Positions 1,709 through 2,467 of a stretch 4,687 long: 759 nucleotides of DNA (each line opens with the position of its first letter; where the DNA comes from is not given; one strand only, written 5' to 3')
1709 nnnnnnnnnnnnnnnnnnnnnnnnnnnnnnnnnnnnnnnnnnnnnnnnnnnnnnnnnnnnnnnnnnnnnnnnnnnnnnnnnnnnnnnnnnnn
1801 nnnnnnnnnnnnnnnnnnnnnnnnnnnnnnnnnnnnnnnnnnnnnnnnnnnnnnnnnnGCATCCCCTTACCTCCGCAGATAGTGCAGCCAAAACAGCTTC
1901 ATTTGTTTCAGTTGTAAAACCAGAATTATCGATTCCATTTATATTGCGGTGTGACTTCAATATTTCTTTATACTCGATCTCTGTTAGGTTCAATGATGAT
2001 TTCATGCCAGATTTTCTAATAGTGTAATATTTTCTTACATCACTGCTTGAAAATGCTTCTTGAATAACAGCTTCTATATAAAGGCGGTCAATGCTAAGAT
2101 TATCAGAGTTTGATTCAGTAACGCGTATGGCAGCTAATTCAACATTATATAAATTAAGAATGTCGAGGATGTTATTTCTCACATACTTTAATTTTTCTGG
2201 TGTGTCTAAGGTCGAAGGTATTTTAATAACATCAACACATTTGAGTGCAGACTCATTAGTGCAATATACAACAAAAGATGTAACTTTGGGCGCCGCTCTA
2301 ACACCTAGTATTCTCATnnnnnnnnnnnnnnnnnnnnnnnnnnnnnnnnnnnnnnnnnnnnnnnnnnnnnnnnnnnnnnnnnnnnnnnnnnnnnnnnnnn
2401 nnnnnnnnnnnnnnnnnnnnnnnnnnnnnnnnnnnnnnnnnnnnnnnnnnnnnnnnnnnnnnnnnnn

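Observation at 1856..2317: orf153 overlaps the kinase start as ATGCTAA: likely obligate partner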

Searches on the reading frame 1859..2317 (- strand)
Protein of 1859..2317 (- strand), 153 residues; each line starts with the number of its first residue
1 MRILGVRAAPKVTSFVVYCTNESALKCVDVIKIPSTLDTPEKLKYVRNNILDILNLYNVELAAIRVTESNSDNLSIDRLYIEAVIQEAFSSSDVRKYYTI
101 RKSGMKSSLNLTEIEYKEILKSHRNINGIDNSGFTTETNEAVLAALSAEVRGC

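Call 4: search_protein_families(library=pfam, proteins=[window:1859-2317:-], max_evalue=0.1)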
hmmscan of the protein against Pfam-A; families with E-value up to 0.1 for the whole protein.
window:1859-2317:- (153 aa): 1 family
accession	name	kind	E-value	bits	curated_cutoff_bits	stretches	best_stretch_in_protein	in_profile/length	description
PF02075.23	RuvC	-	0.042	14.2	22.2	1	3-65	1-64/148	Crossover junction endodeoxyribonuclease RuvC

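Call 5: search_protein_families(library=phrogs, proteins=[window:1859-2317:-], max_evalue=0.01)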
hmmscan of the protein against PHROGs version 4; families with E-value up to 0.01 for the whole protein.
window:1859-2317:- (153 aa): 1 family
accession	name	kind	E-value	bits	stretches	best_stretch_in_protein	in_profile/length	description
phrog_3875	-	DNA, RNA and nucleotide metabolism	7.8e-91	303.1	1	1-153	1-153/153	RuvC-like Holliday junction resolvase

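Call 12: find_homologous_proteins(query=window:1859-2317:-, max_evalue=0.001)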
Query window:1859-2317:- (153 aa): 75 proteins with E <= 0.001 among 188 candidates.
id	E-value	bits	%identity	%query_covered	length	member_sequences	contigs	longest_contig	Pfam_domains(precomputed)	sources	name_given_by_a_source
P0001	1.7e-84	299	93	100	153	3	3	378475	-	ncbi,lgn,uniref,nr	ncbi:hypothetical protein NYO12_28320 (plasmid) [Klebsiella variicola]|uniref:hypothetical protein n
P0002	1.7e-82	292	90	100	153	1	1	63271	-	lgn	-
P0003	6.6e-82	290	91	100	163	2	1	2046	-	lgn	-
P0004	1.5e-79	283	90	99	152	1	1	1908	-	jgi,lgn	-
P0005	2.4e-79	282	88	100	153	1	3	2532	-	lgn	-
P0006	4.3e-79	281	88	100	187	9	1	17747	-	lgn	-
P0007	1.6e-78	279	88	100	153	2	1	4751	-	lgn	-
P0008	1.5e-77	276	88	100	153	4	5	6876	-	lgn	-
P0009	2.0e-77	276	87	100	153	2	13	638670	-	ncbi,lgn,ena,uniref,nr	ncbi:TPA: hypothetical protein ACIJSX_000912 [Klebsiella pneumoniae]|uniref:hypothetical protein n=1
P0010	6.3e-77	274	85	100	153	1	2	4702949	-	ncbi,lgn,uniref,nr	ncbi:hypothetical protein [[Enterobacter] lignolyticus]|uniref:Uncharacterized protein n=1 Tax=[Ente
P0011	9.0e-75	267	86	100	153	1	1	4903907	-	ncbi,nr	ncbi:hypothetical protein JNO12_18900 [Erwinia aphidicola]|nr:hypothetical protein [Erwinia aphidico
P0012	9.6e-74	264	84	100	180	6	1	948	-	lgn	-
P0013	3.9e-72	259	82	100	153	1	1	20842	-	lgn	-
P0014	1.6e-64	234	74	91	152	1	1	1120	-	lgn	-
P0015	8.9e-64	232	100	75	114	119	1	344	-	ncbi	ncbi:hypothetical protein GLS42_RS27290, partial [Escherichia coli]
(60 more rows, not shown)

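Call 16: find_related_loci(query=A1, collection=genome_contigs, flank=6000)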
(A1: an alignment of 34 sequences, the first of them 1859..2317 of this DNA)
Query A1 (153 aa) in genome_contigs; peptide patterns used: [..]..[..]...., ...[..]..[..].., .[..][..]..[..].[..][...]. (x = any residue, [..] = any of these).
156 stretches matched a pattern; 39 encode a relative of the query (tblastn E <= 1e-3); 39 distinct loci.
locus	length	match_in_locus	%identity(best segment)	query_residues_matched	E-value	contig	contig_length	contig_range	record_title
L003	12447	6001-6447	69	1-149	4e-68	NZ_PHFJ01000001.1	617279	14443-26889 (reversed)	Proteus penneri strain ATCC 33519 Scaffold1_1, whole genome shotgun sequence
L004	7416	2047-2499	61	1-151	5e-59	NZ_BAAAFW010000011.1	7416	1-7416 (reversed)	Tatumella punctata strain JCM 8885 sequence11, whole genome shotgun sequence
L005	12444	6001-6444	51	1-148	1e-44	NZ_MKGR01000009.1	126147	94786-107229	Xenorhabdus thuongxuanensis strain 30TX1 Xentx_9, whole genome shotgun sequence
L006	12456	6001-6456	47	1-148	4e-41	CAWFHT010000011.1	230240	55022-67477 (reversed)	MAG: uncultured beta proteobacterium isolate MFD05674.bin.2.55 genome assembly, contig: contig_32278, whole genome shotg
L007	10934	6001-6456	48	1-148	1e-39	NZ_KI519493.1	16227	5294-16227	Psychromonas arctica DSM 14288 H592DRAFT_scaffold00048.48, whole genome shotgun sequence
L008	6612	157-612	48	1-148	2e-39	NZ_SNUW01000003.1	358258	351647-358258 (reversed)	Psychromonas sp. RZ22 Scaffold2_1, whole genome shotgun sequence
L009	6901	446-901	47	1-148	3e-39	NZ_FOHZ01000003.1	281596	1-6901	Marinobacter segnicrescens strain CGMCC 1.6489, whole genome shotgun sequence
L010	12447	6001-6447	46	1-147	5e-38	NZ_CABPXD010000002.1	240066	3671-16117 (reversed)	MAG: uncultured Haemophilus sp. isolate MGYG-HGUT-00317, whole genome shotgun sequence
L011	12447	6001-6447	46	1-147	6e-38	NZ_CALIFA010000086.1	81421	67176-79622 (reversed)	MAG: Haemophilus parahaemolyticus isolate ERR1474568_bin.54_CONCOCT_v1.1_MAG ERZ651119.40, whole genome shotgun sequence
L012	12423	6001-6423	48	1-139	1e-37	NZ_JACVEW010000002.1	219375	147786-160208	Marinobacterium alkalitolerans strain AK62 NODE_2_length_219375_cov_83.983041, whole genome shotgun sequence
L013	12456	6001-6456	47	1-148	3e-37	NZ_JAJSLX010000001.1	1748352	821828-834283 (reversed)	Sessilibacter corallicola strain C21 Scaffold1_1, whole genome shotgun sequence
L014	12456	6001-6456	45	1-148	1e-36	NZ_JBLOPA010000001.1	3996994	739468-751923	Pseudoalteromonas sp. ASV78 1, whole genome shotgun sequence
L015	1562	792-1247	45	1-148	1e-36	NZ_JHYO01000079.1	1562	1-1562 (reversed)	Terasakiella pusilla DSM 6293 Q397DRAFT_scaffold00079.79_C, whole genome shotgun sequence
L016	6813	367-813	40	1-148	1e-34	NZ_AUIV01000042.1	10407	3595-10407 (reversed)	Thermomonas fusca DSM 15424 G582DRAFT_scaffold00037.37_C, whole genome shotgun sequence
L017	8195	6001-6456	43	1-148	6e-35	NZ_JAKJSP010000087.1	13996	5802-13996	Photobacterium sagamiensis strain JAMM2327 JAMM2327_scaffold_82, whole genome shotgun sequence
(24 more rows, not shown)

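Call 22: search_protein_families(library=padloc, proteins=[window:1859-2317:-], max_evalue=0.01)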
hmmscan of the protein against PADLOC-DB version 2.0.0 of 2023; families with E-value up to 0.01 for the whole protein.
window:1859-2317:- (153 aa): 0 families

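Call 23: search_protein_families(library=ncbifam, proteins=[window:1859-2317:-], max_evalue=0.01)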
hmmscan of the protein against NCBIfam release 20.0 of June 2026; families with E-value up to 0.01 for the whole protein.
window:1859-2317:- (153 aa): 1 family
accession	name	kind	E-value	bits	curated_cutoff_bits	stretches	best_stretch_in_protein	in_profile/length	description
NF033194.1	lipo_EMYY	hypoth_equivalog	0.0039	16.5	100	1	95-137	246-287/292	EMYY motif lipoprotein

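Call 24: predict_structure(alignment_id=A1)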
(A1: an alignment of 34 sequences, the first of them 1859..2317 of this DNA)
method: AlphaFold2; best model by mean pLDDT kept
length: 153 residues; sequences in the alignment: 34
mean_pLDDT: 92.3   pTM: 0.88
mean pLDDT of the five models: 92.3, 91.6, 91.1, 90.6, 88.7
residues with pLDDT >= 90: 128; 70-90: 18; 50-70: 7; < 50: 0
segments of 3 or more residues with pLDDT < 50: none
pLDDT, mean of each block of 10 residues (from residue 1): 94 95 95 91 96 97 85 74 96 95 94 95 90 95 97 79
secondary structure, 60 per line:
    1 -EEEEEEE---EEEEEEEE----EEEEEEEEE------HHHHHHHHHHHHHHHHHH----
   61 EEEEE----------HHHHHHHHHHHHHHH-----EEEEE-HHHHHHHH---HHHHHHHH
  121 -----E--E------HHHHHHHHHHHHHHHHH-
elements in order: E2-8 E12-19 E24-32 H39-56 E61-65 H76-90 E96-100 H102-109 H113-120 H136-152

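Call 28: fold_search(model_id=the predicted structure, library=pdb)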
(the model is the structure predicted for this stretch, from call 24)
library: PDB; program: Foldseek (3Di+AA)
matches with E <= 10: 1489; with E <= 0.001: 52
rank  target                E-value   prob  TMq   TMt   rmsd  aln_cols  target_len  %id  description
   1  4ld0_B                1.0e-09  1.00  0.80  0.78   3.1       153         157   16  T. thermophilus RuvC in complex with Holliday junction substrate (released 2013-09-04)
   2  4ld0_A                1.2e-09  1.00  0.79  0.77   3.2       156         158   15  T. thermophilus RuvC in complex with Holliday junction substrate (released 2013-09-04)
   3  6s16_A                2.8e-09  1.00  0.80  0.77   3.3       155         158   14  T. thermophilus RuvC in complex with Holliday junction substrate (released 2019-09-25)
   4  7w8d_A                5.2e-09  1.00  0.75  0.73   4.1       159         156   16  The structure of Deinococcus radiodurans RuvC (released 2022-08-17)
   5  7w8d_B                5.6e-09  1.00  0.73  0.76   4.3       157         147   16  The structure of Deinococcus radiodurans RuvC (released 2022-08-17)
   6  7xhj_A                6.3e-09  1.00  0.74  0.74   4.2       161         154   16  Crystal structure of RuvC from Deinococcus radiodurans (released 2022-07-06)
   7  6s16_B                1.6e-08  1.00  0.78  0.73   3.9       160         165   14  T. thermophilus RuvC in complex with Holliday junction substrate (released 2019-09-25)
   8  7xhj_B                1.7e-08  1.00  0.73  0.74   4.3       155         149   17  Crystal structure of RuvC from Deinococcus radiodurans (released 2022-07-06)
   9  4ep4_A                2.3e-08  1.00  0.76  0.70   3.9       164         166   15  Thermus thermophilus RuvC structure (released 2012-11-14)
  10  4ep5                  3.0e-08  1.00  0.76  0.74   3.4       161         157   14  Thermus thermophilus RuvC structure (released 2012-11-14)
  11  1hjr_A                1.8e-07  1.00  0.72  0.70   4.7       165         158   13  ATOMIC STRUCTURE OF THE RUVC RESOLVASE: A HOLLIDAY JUNCTION-SPECIFIC ENDONUCLEASE FROM E. COLI (released 1995-02-07)
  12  6lw3_A                1.0e-06  1.00  0.72  0.72   3.9       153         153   12  Crystal structure of RuvC from Pseudomonas aeruginosa (released 2020-02-26)
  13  4ktw_A                1.0e-06  1.00  0.66  0.63   4.0       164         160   16  Lactococcus phage 67 RuvC - apo form (released 2013-08-14)
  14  4ktw_B                6.8e-06  1.00  0.65  0.63   4.3       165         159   16  Lactococcus phage 67 RuvC - apo form (released 2013-08-14)
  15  5ol8_A                2.7e-05  1.00  0.55  0.44   6.3       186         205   11  Structure of human mitochondrial transcription elongation factor (TEFM) C-terminal domain (released 2017-10-18)
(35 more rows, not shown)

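Call 34: search_solved_structures(query=A1, max_evalue=1, show_alignments=2)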
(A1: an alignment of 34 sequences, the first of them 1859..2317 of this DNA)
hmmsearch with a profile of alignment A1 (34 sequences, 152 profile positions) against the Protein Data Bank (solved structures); distinct sequences matched with E-value up to 1: 6.
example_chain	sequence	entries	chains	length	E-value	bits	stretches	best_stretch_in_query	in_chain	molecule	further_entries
2ojq_A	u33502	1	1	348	0.43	13.8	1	79-148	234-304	Programmed cell death 6-interacting protein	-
2oex_A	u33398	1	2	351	0.43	13.8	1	79-148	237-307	Programmed cell death 6-interacting protein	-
4jjy_A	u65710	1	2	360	0.44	13.8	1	79-148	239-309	Programmed cell death 6-interacting protein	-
2r02_A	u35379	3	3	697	0.96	12.7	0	79-148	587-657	Programmed cell death 6-interacting protein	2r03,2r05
2xs1_A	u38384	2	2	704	0.97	12.6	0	79-148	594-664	PROGRAMMED CELL DEATH 6-INTERACTING PROTEIN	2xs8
2oev_A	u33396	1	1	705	0.97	12.6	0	79-148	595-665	Programmed cell death 6-interacting protein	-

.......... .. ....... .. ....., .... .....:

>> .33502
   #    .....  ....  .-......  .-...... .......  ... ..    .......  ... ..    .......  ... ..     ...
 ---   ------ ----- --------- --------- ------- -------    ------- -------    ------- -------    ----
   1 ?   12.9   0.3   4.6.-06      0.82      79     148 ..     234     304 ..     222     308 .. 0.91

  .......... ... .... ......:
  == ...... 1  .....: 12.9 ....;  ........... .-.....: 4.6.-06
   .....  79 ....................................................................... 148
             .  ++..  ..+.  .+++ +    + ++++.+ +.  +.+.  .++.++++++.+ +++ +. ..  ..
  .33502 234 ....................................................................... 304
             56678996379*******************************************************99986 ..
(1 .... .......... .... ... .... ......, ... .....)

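Call 44: search_protein_representatives(alignment_id=A1)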
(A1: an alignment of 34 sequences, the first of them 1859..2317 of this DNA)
Query: 34 sequences, 152 profile positions. Proteins with E-value up to 0.001 (for the whole library): 441; up to 1e-10: 251; up to 1e-30: 52. The best 150 are listed.
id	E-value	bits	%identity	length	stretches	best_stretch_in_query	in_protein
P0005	9.7e-71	253.0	-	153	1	1-150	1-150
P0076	2.1e-48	180.5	-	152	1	1-150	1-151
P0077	8.2e-48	178.5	-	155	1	3-148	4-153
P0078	5.4e-46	172.6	-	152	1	1-148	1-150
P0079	5.5e-46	172.6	-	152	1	1-150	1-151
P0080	1.0e-45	171.7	-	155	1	1-149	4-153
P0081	1.4e-44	168.0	-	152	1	1-148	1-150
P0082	3.6e-44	166.7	-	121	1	1-116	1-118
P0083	9.4e-44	165.3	-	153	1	1-150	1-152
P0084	2.1e-43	164.2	-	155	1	1-148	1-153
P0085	4.2e-43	163.2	-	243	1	1-150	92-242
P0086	2.7e-42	160.6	-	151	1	3-148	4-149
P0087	1.0e-41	158.7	-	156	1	2-147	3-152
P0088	2.4e-41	157.5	-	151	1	1-148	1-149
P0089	1.2e-39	152.1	-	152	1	1-148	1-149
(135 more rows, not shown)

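Call 66: search_solved_structures(query=A3, max_evalue=10, show_alignments=3)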
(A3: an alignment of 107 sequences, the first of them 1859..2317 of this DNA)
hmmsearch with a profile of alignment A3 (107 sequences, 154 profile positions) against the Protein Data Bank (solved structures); distinct sequences matched with E-value up to 10: 4.
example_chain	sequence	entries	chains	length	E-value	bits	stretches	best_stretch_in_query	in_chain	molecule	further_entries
2jj7_A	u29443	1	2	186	1.2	11.9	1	73-116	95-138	HEMOLYSIN II REGULATORY PROTEIN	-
2jk3_A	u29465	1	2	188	1.5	11.7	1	73-116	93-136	HEMOLYSIN II REGULATORY PROTEIN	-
2wv1_A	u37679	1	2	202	1.5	11.6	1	73-116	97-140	HEMOLYSIN II REGULATORY PROTEIN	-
2fx0_A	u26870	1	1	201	1.9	11.4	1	73-116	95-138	hemolysin II regulatory protein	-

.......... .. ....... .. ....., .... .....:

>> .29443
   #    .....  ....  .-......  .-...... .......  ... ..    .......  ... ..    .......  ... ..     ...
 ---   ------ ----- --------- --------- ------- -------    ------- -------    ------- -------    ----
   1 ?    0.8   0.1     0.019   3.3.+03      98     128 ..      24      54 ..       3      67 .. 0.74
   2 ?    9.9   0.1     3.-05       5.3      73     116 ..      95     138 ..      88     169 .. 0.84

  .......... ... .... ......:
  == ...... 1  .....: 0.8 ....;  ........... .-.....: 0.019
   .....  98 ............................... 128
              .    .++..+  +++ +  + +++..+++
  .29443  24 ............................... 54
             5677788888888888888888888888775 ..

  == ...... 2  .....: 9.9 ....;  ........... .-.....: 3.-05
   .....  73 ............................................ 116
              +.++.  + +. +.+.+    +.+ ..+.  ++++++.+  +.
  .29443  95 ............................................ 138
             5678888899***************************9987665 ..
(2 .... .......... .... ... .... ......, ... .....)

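Call 67: search_protein_families(library=pfam, alignment_id=A3, max_evalue=0.1)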
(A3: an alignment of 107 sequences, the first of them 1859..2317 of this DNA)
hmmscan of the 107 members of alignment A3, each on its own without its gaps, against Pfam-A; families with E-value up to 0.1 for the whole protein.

A. member 1, window:1859-2317:- (153 aa): 1 family
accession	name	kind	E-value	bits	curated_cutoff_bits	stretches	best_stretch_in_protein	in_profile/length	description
PF02075.23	RuvC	-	0.042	14.2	22.2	1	3-65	1-64/148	Crossover junction endodeoxyribonuclease RuvC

B. families by the number of members that match (of 107 scanned): 39 families (the first 25 are shown)
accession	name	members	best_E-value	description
PF02075.23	RuvC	16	2.5e-06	Crossover junction endodeoxyribonuclease RuvC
PF12864.12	DUF3822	3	0.0056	Protein of unknown function (DUF3822)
PF06945.18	DUF1289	3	0.051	Protein of unknown function (DUF1289)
PF02042.20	RWP-RK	2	3.4e-05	RWP-RK domain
PF24409.1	wHTH-PRTase_assc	2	0.0012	wHTH-PRTase associated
PF09199.15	SSL_OB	1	0.001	Staphylococcal superantigen-like OB-fold domain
PF04383.19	KilA-N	1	0.002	KilA-N domain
PF06601.17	Orthopox_F6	1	0.005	Orthopoxvirus F6 protein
PF24647.1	Phage_blade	1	0.0063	Phage blade protein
PF21498.3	Obc1_C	1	0.0077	Oxalate biosynthetic component 1, C-terminal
PF16309.10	DUF4951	1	0.01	Domain of unknown function (DUF4951)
PF14904.11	FAM86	1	0.013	Family of unknown function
PF25376.1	Pre-PUA_NSUN2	1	0.014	NSUN2 Pre-PUA domain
PF22933.1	ComC_SSD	1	0.016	ComC, supersandwich domain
PF01390.26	SEA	1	0.017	SEA domain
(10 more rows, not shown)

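Call 80: search_protein_families(library=pfam, alignment_id=A5, max_evalue=0.00001)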
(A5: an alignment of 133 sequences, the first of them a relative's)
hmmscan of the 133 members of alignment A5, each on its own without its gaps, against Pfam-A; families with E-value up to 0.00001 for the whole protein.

A. member 1, L003:5555-5893:+ (113 aa): 1 family
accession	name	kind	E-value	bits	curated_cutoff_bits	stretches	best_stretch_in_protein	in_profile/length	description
PF11225.14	DUF3024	-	3.2e-27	95.4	24.9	1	4-113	2-112/112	Domain of unknown function (DUF3024)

B. families by the number of members that match (of 133 scanned): 111 families (the first 25 are shown)
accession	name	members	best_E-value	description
PF01381.28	HTH_3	8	3.1e-14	Helix-turn-helix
PF00717.28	Peptidase_S24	5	2e-26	Peptidase S24-like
PF12844.13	HTH_19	5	8.2e-15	Helix-turn-helix domain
PF13560.12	HTH_31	5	2.1e-09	Helix-turn-helix domain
PF00589.27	Phage_integrase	4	2.6e-17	Phage integrase family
PF02384.22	N6_Mtase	2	1.5e-70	N-6 DNA Methylase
PF25670.1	Phage_tail_C_2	2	9.8e-58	Phage tail protein C-terminal domain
PF00817.25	IMS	2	2.7e-37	impB/mucB/samB family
PF00903.31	Glyoxalase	2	3.1e-19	Glyoxalase/Bleomycin resistance protein/Dioxygenase superfamily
PF13304.12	AAA_21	2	2.2e-16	AAA domain, putative AbiEii toxin, Type IV TA system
PF13175.12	AAA_15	2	1.3e-13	AAA ATPase domain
PF01170.24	UPF0020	2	3.6e-09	RMKL-like, methyltransferase domain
PF13443.12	HTH_26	2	7e-09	Cro/C1-type HTH DNA-binding domain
PF25694.1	N_peptide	2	3.6e-08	Transcriptional antitermination N peptide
PF07022.19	Phage_CI_repr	2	1.4e-07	Bacteriophage CI repressor helix-turn-helix domain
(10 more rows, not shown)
